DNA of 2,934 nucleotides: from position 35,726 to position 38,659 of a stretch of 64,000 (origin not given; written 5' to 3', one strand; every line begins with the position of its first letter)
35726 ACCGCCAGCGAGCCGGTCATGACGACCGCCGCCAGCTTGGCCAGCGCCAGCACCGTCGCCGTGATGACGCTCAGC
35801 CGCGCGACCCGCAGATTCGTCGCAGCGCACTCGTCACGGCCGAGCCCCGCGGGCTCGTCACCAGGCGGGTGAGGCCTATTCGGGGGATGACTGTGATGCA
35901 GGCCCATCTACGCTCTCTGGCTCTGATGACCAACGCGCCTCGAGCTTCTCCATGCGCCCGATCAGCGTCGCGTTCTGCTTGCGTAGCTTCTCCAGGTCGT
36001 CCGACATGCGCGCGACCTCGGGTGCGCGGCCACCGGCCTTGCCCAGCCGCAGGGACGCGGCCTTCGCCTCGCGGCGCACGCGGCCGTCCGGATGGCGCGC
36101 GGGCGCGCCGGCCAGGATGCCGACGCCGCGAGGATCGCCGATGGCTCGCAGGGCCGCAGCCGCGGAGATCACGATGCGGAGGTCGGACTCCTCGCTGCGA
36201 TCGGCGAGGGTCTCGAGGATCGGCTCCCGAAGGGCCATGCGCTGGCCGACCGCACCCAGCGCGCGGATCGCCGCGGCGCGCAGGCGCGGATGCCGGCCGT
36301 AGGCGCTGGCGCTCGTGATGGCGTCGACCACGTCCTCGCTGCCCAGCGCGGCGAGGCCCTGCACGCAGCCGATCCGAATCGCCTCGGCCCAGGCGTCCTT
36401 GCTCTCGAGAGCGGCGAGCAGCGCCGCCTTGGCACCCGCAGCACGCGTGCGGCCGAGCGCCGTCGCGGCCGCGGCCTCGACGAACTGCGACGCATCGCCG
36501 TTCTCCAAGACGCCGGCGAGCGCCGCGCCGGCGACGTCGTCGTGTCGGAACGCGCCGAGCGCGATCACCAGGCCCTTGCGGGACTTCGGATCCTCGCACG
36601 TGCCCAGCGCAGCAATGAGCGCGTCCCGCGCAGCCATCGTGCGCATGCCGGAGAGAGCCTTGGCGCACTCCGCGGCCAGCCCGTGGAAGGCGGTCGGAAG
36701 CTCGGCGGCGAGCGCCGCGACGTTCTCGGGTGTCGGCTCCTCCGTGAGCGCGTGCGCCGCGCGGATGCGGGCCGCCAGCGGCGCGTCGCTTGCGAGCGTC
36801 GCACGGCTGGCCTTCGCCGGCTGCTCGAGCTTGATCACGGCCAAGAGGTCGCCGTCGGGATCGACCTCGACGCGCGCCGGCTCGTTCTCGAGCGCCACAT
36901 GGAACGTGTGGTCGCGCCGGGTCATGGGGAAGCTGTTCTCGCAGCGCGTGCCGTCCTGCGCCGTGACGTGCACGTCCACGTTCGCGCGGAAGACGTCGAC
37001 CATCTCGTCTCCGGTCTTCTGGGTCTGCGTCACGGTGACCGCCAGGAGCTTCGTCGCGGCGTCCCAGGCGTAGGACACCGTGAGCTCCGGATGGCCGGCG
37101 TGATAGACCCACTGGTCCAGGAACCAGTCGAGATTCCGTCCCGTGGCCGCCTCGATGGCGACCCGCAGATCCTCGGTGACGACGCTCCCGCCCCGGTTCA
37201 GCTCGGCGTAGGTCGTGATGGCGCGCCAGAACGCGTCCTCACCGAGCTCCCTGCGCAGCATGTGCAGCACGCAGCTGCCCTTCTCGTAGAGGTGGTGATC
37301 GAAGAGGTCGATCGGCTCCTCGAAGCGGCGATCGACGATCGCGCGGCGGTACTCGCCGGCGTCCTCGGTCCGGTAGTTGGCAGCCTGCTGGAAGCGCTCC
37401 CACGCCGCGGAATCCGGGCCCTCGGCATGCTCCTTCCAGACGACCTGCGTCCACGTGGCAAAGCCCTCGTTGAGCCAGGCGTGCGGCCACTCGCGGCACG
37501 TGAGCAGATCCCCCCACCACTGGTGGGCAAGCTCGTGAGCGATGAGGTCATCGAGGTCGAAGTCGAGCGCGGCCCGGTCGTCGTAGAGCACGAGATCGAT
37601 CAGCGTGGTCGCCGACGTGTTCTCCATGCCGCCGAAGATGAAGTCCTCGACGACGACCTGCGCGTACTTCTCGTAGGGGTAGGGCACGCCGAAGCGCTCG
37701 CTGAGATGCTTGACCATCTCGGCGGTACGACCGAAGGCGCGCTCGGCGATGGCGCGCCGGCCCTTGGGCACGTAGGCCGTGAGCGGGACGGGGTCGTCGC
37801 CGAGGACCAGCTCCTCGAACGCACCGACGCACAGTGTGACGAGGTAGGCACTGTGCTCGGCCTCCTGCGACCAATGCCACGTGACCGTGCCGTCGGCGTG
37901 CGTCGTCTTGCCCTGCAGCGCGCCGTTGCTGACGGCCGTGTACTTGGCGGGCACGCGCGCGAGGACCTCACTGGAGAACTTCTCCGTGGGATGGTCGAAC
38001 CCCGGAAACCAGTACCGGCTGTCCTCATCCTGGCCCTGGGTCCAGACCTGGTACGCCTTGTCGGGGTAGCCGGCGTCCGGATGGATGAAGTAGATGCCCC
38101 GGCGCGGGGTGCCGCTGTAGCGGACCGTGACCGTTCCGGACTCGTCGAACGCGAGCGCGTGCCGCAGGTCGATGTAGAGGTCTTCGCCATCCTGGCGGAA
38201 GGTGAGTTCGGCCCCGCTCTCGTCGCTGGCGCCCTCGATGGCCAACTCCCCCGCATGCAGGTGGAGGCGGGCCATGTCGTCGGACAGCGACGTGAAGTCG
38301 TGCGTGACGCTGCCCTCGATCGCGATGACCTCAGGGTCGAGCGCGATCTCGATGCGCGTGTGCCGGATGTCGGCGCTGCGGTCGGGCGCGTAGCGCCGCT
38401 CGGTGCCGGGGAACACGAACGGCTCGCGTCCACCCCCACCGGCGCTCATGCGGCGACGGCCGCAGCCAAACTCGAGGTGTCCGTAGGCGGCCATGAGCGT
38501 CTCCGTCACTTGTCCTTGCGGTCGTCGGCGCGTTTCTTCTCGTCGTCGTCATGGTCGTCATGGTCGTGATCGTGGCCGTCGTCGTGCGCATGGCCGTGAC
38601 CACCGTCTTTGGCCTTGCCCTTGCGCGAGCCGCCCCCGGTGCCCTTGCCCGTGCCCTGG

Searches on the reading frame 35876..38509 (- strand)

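Call 47: search_protein_families(library=pfam, proteins=[window:35876-38509:-], max_evalue=0.00001)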
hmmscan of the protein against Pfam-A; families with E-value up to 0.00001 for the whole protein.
window:35876-38509:- (877 aa): 3 families
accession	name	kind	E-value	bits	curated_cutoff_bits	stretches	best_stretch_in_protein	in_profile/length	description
PF01433.26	Peptidase_M1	-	5e-51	173.8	27.7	1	258-467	2-218/218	Peptidase family M1 domain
PF17900.6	Peptidase_M1_N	-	1.5e-21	77.8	25.8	1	52-223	6-186/186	Peptidase M1 N-terminal domain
PF13646.12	HEAT_2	-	8.4e-14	52.1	27.7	1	670-752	10-88/88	HEAT repeats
